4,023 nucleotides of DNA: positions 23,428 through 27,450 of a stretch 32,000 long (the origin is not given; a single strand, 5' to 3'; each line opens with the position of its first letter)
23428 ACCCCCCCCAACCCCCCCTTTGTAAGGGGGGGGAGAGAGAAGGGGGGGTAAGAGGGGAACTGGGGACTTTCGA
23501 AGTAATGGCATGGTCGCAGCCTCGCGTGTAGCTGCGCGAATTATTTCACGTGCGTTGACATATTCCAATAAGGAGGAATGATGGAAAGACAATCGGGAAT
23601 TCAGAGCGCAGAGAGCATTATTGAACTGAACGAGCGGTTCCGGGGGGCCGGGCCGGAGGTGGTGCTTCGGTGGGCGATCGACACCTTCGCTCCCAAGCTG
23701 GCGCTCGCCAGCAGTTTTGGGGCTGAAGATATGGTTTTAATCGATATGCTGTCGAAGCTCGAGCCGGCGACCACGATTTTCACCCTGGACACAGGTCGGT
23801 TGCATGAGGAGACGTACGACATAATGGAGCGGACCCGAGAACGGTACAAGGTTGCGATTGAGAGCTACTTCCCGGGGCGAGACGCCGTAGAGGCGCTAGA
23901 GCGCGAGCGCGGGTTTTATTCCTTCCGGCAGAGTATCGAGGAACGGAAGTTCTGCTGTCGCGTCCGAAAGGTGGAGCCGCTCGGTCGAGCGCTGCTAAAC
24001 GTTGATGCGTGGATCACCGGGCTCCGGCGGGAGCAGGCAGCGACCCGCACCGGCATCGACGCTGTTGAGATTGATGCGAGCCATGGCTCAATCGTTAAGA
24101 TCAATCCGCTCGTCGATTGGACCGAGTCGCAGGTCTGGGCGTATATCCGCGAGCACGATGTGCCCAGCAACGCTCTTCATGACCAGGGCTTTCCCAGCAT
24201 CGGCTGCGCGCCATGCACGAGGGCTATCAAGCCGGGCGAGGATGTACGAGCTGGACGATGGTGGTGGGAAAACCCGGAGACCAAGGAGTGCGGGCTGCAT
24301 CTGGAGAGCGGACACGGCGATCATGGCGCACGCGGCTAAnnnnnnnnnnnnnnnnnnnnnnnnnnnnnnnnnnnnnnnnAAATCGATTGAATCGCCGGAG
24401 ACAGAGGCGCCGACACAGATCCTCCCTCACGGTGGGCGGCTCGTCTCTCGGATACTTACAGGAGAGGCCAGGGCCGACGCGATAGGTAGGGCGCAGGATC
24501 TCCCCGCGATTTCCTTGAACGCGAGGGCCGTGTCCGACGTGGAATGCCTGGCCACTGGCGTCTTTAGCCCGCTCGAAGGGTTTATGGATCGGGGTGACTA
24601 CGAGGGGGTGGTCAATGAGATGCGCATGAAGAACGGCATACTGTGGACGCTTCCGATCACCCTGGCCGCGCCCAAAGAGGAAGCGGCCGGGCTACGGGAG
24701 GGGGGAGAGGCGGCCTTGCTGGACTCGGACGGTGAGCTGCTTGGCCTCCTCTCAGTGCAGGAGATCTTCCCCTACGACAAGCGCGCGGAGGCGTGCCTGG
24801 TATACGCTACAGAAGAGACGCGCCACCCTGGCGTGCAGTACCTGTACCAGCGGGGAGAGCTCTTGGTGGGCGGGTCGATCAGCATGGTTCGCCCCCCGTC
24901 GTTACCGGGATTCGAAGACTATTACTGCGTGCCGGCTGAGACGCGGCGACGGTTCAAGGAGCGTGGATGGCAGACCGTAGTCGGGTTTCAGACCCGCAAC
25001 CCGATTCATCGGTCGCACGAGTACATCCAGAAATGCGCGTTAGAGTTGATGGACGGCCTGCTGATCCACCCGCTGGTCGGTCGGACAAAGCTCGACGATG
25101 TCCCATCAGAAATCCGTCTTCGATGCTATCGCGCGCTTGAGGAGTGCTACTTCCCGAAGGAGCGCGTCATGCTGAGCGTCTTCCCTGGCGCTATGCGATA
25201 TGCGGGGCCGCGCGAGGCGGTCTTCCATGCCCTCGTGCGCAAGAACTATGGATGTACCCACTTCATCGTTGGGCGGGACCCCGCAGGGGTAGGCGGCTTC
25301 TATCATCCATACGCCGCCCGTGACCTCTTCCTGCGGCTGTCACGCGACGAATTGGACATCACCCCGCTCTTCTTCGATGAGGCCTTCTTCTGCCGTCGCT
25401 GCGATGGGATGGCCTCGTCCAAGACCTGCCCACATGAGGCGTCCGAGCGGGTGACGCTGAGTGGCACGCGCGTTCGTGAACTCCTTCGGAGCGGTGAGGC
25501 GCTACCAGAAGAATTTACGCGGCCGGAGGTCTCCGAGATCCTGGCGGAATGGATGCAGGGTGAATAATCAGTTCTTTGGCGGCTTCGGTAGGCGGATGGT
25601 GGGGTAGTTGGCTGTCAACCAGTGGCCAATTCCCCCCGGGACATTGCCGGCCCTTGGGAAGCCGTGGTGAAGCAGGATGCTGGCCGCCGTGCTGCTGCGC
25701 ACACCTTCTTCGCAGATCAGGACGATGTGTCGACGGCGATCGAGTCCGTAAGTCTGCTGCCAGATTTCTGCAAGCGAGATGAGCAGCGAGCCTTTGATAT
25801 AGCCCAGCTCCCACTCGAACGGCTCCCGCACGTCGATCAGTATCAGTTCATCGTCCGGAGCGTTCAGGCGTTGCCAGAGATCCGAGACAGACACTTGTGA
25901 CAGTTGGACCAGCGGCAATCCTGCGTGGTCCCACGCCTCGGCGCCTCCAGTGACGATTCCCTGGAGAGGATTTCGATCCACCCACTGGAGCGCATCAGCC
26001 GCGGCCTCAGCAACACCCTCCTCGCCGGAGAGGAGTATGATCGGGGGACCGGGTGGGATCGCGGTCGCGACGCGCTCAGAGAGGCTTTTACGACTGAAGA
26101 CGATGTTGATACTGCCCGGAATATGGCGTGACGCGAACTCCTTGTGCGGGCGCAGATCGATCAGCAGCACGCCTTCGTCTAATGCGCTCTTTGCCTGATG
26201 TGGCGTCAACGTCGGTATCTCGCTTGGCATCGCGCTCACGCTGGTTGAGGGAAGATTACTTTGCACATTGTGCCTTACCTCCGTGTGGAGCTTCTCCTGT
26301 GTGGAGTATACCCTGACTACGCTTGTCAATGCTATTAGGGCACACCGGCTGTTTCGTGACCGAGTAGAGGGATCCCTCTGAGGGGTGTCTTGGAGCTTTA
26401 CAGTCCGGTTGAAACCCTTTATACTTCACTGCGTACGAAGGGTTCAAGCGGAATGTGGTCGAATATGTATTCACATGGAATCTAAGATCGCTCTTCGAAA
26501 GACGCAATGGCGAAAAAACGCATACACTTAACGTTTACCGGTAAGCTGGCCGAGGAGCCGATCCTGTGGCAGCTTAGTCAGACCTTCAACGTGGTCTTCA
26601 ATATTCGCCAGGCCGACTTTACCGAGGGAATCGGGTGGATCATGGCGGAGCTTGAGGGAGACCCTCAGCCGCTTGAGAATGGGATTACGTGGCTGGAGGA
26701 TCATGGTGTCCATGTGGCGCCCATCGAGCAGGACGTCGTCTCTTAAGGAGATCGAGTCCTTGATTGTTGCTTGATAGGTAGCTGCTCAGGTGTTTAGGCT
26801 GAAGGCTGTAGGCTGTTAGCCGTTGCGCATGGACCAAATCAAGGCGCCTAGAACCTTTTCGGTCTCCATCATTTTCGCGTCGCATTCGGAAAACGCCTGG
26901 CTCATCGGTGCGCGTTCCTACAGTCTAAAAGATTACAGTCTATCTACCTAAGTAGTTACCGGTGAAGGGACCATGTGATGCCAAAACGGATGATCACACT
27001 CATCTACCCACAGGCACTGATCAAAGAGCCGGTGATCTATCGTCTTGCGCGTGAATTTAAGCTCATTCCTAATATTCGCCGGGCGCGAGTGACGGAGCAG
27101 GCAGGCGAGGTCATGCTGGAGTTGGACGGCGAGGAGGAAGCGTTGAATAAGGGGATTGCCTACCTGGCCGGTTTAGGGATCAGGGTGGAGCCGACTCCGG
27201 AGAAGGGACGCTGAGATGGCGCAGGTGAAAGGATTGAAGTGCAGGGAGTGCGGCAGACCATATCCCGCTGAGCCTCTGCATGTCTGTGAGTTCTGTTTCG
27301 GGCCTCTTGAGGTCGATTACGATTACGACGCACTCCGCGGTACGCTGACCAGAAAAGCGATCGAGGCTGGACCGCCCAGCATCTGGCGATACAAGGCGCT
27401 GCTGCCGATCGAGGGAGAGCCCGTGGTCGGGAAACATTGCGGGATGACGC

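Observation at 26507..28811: Second thiocarboxylate branch: ThrC-like enzyme plus a MoaD-like carrier capped by a single Cys, preceded by two stand-alone NIL-domain proteins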

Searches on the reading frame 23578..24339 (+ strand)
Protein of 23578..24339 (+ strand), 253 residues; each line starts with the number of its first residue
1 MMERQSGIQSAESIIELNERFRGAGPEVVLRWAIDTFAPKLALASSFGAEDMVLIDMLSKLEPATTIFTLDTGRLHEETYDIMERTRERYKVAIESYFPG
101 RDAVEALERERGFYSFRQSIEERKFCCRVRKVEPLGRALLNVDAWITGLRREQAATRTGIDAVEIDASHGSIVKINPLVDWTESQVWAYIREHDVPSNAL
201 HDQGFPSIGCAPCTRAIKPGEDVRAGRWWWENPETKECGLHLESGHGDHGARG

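Call 4: search_protein_families(library=pfam, proteins=[window:23578-24339:+], max_evalue=0.01)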
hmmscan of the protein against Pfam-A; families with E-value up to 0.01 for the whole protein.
window:23578-24339:+ (253 aa): 1 family
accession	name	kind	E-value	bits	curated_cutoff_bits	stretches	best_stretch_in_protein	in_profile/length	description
PF01507.26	PAPS_reduct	-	9.3e-50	169.5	22.5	1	41-216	2-175/175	Phosphoadenosine phosphosulfate reductase domain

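Call 5: search_protein_families(library=ncbifam, proteins=[window:23578-24339:+], max_evalue=0.01)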
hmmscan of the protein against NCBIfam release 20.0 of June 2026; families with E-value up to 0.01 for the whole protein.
window:23578-24339:+ (253 aa): 14 families
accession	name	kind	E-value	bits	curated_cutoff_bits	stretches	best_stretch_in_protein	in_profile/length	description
NF002537.0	PRK02090.1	equivalog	8.8e-90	300.6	154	1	7-243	9-240/244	phosphoadenylyl-sulfate reductase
TIGR02055.1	APS_reductase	subfamily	2.3e-80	269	235.3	1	46-240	1-194/194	adenylylsulfate reductase, thioredoxin dependent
TIGR00434.1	cysH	subfamily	3e-60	203.7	165.1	1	28-241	3-213/214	phosophoadenylyl-sulfate reductase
TIGR00424.1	APS_reduc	equivalog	1.1e-58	199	553.2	1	11-242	88-324/464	5'-adenylylsulfate reductase, thioredoxin-independent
TIGR02057.1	PAPS_reductase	equivalog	4.8e-53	180.3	254.2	1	16-241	3-224/224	phosphoadenosine phosphosulfate reductase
NF010366.0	PRK13795.1-1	equivalog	4.4e-13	48.3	745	1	47-217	275-447/667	hypothetical protein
NF006327.0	PRK08557.1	equivalog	1.9e-12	46.7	366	1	48-217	190-358/415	hypothetical protein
NF010367.0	PRK13795.1-2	equivalog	6.1e-12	44.8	456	1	46-214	250-416/584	hypothetical protein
NF010368.0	PRK13795.1-3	equivalog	2.1e-11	42.8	588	1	40-214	249-421/635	hypothetical protein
NF010369.0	PRK13795.1-4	equivalog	8e-08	30.9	1086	1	29-214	242-429/633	hypothetical protein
NF003587.0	PRK05253.1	subfamily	1.6e-07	30.9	195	1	167-197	175-205/301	sulfate adenylyltransferase subunit CysD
TIGR02039.1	CysD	subfamily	4.3e-05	23.2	396.6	0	168-199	168-199/294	sulfate adenylyltransferase, small subunit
NF006351.0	PRK08576.1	equivalog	4.3e-05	22.3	290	1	126-214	313-402/436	hypothetical protein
NF009214.0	PRK12563.1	equivalog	0.0027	17.2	413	1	168-198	191-221/317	sulfate adenylyltransferase subunit CysD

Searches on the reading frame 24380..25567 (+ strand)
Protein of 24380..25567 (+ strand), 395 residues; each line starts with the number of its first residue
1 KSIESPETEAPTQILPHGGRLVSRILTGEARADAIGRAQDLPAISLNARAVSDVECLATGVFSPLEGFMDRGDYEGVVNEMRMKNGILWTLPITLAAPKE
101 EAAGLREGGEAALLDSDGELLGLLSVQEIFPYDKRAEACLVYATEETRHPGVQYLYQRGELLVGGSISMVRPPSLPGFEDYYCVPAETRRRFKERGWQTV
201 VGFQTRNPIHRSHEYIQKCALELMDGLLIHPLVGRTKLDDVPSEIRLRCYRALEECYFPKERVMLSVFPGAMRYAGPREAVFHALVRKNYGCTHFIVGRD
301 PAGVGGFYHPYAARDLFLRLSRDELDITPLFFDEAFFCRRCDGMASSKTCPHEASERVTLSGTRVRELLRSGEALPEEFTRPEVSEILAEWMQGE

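Call 4: search_protein_families(library=pfam, proteins=[window:24380-25567:+], max_evalue=0.01)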
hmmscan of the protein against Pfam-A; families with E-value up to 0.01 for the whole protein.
window:24380-25567:+ (395 aa): 2 families
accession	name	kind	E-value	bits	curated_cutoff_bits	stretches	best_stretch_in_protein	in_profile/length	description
PF01747.23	ATP-sulfurylase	-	1.2e-93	312.8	24.3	1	180-390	2-211/212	ATP-sulfurylase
PF14306.12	PUA_2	-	2.3e-52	177.3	27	1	15-170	2-157/159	PUA-like domain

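Call 5: search_protein_families(library=ncbifam, proteins=[window:24380-25567:+], max_evalue=0.01)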
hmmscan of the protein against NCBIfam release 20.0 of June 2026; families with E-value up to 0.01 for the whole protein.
window:24380-25567:+ (395 aa): 3 families
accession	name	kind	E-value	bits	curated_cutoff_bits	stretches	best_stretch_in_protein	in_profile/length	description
NF003166.0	PRK04149.1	subfamily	8.4e-159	528.1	387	1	13-393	4-383/393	sulfate adenylyltransferase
TIGR00339.1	sopT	equivalog_domain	2.6e-127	424.8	322.95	1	16-390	1-383/383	sulfate adenylyltransferase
NF004040.0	PRK05537.1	equivalog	8.9e-100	334.8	669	1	16-390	8-387/572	bifunctional sulfate adenylyltransferase/adenylylsulfate kinase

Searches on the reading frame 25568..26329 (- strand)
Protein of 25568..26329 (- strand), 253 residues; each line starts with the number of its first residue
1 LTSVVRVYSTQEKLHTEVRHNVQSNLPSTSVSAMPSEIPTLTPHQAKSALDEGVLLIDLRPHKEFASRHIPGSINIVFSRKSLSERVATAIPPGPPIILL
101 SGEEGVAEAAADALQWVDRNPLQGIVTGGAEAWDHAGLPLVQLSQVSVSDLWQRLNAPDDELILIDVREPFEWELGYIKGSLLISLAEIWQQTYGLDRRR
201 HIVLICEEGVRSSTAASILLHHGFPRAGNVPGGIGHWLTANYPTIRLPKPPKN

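Call 4: search_protein_families(library=pfam, proteins=[window:25568-26329:-], max_evalue=0.01)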
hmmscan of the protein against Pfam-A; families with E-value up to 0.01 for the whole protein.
window:25568-26329:- (253 aa): 1 family
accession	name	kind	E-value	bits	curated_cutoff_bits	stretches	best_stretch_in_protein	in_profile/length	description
PF00581.25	Rhodanese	-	1.5e-27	96.4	22.2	2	148-238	2-100/102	Rhodanese-like domain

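Call 5: search_protein_families(library=ncbifam, proteins=[window:25568-26329:-], max_evalue=0.01)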
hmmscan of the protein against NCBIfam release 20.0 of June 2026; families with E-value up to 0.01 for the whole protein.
window:25568-26329:- (253 aa): 16 families
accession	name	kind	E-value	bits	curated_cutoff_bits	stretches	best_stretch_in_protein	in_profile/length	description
NF006444.0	PRK08762.1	equivalog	1.5e-24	86.4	449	2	144-244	15-114/387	molybdopterin-synthase adenylyltransferase MoeB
NF005902.0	PRK07878.1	equivalog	1.7e-16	60.1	647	1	144-239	287-383/392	adenylyltransferase/sulfurtransferase MoeZ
NF005646.0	PRK07411.1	equivalog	2e-15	56.8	633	1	141-241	279-383/390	molybdopterin-synthase adenylyltransferase MoeB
NF045521.1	rhoda_near_glyco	subfamily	3.8e-14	52.7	145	1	153-243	23-114/144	rhodanese homology domain-containing protein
NF045694.1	seleno_TsoB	exception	7e-11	40.9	805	1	146-246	46-158/572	rhodanese/DsbD fusion-like selenoprotein TsoB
NF001195.0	PRK00162.1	equivalog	5.9e-10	39.4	102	1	144-243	5-102/108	thiosulfate sulfurtransferase GlpE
NF041203.1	rhodanese_LYCAU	equivalog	4.5e-09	36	115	1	145-244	22-123/126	rhodanese-related (seleno)protein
NF001133.1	PRK00142.1-1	equivalog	1e-08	35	170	1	152-239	113-205/229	oxygen-dependent tRNA uridine(34) hydroxylase TrhO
TIGR02981.1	phageshock_pspE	exception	1e-07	32.2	126.3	1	164-233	21-91/101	thiosulfate sulfurtransferase PspE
NF007627.0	PRK10287.1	equivalog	2.7e-07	30.8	102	1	164-233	23-93/104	thiosulfate sulfurtransferase PspE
NF008750.0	PRK11784.1-2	equivalog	1.3e-06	27.7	241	1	51-77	13-39/346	tRNA 2-selenouridine(34) synthase MnmH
NF033833.0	rhodan_ChrE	equivalog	6e-06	26.2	120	1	146-247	5-107/108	rhodanese family chromate resistance protein ChrE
TIGR04568.1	arch_SelU_Nterm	equivalog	3.3e-05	23.8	200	0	185-224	160-200/215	selenouridine synthase SelU-like subunit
TIGR03167.1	tRNA_sel_U_synt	equivalog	0.00089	18.8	219.75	0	55-77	4-26/311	tRNA 2-selenouridine(34) synthase MnmH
NF008752.0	PRK11784.1-4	equivalog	0.0018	17.1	266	0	55-76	20-41/357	tRNA 2-selenouridine(34) synthase MnmH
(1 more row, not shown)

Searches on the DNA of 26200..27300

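Call 59: search_rna_families(source=window, start=26250, end=27050, threshold=evalue, max_evalue=1)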
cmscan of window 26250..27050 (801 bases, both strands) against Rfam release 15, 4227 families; matches with E-value up to 1: 0.
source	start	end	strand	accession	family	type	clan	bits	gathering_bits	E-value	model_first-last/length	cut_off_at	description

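Call 89: search_with_rna_model(model_id=R1, source=window, start=26200, end=27300, filters=off, max_evalue=10, show_alignments=1)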
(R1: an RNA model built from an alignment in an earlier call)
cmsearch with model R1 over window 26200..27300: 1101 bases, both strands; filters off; matches with E-value up to 10: 12.
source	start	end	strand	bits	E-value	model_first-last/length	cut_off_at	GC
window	26557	26684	-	3.5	1.5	1-119/119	no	0.57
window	26532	26547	+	3.2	1.8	1-119/119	no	0.5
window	26371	26387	+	3.1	1.9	1-119/119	no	0.65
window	26869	26896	-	2.1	3.2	1-119/119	no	0.5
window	26707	26835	-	1.6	4.5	1-119/119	no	0.54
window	26549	26573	+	1.3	5.2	16-39/119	no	0.72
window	27073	27091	+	1.2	5.4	1-119/119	no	0.68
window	26738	26752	+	1.1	5.9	1-119/119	no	0.4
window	26899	27038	+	0.5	8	1-119/119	no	0.49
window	26532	26547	-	0.4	8.3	1-119/119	no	0.5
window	26413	26444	+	0.4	8.7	1-119/119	no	0.44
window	26412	26445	-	0.2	9.5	1-119/119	no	0.44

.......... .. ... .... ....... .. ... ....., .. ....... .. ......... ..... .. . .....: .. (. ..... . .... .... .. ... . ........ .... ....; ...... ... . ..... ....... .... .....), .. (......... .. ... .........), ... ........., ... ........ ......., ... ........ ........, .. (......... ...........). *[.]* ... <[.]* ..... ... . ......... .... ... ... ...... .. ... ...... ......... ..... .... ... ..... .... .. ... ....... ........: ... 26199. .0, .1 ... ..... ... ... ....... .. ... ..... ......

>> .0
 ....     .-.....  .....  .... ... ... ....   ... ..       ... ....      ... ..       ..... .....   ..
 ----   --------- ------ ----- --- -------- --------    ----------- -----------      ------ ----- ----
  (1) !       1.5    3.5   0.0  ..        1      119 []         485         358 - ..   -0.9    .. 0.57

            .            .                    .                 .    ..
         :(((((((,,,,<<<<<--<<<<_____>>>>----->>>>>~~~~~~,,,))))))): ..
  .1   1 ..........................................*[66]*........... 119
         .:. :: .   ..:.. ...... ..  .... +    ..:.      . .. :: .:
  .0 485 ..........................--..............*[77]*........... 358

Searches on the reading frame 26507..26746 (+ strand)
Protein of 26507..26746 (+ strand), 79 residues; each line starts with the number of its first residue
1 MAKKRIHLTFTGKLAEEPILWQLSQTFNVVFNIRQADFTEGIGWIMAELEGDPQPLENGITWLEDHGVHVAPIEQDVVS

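Call 4: search_protein_families(library=pfam, proteins=[window:26507-26746:+], max_evalue=0.01)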
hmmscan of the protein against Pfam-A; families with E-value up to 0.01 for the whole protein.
window:26507-26746:+ (79 aa): 1 family
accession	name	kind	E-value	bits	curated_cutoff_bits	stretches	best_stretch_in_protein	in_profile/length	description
PF09383.16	NIL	-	3e-17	62.7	24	1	4-70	1-71/73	NIL domain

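Call 5: search_protein_families(library=ncbifam, proteins=[window:26507-26746:+], max_evalue=0.01)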
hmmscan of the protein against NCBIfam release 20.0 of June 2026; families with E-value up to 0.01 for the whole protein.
window:26507-26746:+ (79 aa): 1 family
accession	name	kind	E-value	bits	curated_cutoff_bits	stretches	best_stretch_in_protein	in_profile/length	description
TIGR02314.1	ABC_MetN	equivalog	1.5e-07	30.8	499.7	1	6-70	269-337/343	methionine ABC transporter ATP-binding protein MetN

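Call 44: search_solved_structures(query=A2, max_evalue=1, show_alignments=4)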
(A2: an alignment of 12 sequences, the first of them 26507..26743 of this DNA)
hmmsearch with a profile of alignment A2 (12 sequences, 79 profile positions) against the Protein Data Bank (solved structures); distinct sequences matched with E-value up to 1: 8.
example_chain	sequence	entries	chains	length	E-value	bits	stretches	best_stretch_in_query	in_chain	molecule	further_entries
3dhx_A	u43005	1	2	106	9.6e-06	28.8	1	5-71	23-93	Methionine import ATP-binding protein metN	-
2qrr_A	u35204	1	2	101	3.6e-05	27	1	6-71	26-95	Methionine import ATP-binding protein metN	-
3dhw_C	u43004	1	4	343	9.2e-05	25.6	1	5-71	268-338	Methionine import ATP-binding protein metN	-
3tui_C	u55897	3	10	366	0.0001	25.5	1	5-71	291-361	Methionine import ATP-binding protein MetN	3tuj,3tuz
2qsw_A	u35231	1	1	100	0.00016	24.8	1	4-73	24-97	Methionine import ATP-binding protein metN 2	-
6cvl_C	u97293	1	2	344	0.00091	22.5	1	5-71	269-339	MetN nucleotide-binding subunit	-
3ced_A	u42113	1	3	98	0.008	19.4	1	5-41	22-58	Methionine import ATP-binding protein metN 2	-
7lu4_A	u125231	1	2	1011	0.073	16.4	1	29-60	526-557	Multifunctional fusion protein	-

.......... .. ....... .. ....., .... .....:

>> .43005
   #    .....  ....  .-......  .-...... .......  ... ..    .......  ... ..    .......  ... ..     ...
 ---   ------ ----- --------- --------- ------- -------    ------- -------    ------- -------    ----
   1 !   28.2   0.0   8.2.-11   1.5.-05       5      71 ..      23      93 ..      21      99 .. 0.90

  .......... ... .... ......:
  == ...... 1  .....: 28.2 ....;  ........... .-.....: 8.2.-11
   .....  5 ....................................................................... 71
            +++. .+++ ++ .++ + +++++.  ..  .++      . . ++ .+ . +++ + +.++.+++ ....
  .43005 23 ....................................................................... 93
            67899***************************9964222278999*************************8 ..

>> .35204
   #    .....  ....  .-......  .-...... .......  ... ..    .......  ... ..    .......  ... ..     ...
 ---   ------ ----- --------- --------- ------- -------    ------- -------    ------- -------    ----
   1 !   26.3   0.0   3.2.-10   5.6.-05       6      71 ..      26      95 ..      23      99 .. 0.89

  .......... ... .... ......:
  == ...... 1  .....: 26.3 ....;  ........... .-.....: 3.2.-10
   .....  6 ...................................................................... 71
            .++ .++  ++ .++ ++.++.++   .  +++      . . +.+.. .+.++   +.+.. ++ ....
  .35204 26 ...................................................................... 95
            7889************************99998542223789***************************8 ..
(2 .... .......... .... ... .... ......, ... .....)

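Call 83: find_encoding_contigs(protein=window:26507-26746:+, flank=3000, max_places=6)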
Protein window:26507-26746:+ (79 aa): 24 contigs read that carry it; 6 places shown.
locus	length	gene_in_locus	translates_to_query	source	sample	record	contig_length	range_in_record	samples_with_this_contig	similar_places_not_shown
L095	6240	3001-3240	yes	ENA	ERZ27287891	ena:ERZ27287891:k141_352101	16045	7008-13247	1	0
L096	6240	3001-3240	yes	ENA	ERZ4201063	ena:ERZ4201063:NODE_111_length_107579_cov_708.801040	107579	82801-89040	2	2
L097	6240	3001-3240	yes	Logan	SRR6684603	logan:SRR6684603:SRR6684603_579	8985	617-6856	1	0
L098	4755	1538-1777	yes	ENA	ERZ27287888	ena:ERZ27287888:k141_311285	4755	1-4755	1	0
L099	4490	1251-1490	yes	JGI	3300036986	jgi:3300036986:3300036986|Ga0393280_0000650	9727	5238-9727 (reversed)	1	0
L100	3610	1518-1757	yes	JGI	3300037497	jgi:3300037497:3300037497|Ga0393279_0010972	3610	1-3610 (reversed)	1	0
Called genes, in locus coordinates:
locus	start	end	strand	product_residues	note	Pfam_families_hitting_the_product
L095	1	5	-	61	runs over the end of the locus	-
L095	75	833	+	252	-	PF01507:PAPS_reduct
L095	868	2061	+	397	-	PF14306:PUA_2, PF01747:ATP-sulfurylase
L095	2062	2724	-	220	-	PF00581:Rhodanese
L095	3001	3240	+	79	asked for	PF09383:NIL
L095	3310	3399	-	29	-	-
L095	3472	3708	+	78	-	PF09383:NIL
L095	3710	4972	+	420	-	PF05810:NinF, PF00291:PALP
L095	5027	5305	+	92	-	PF02597:ThiS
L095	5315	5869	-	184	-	PF03938:OmpH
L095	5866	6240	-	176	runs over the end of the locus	-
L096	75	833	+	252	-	PF01507:PAPS_reduct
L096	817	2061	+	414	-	PF14306:PUA_2, PF01747:ATP-sulfurylase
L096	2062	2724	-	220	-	PF00581:Rhodanese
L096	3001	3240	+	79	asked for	PF09383:NIL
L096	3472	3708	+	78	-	PF09383:NIL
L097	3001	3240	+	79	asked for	PF09383:NIL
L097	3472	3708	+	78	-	PF09383:NIL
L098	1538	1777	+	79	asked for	PF09383:NIL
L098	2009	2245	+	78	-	PF09383:NIL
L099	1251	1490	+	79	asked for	PF09383:NIL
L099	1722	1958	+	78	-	PF09383:NIL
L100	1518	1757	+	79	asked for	PF09383:NIL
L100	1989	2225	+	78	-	PF09383:NIL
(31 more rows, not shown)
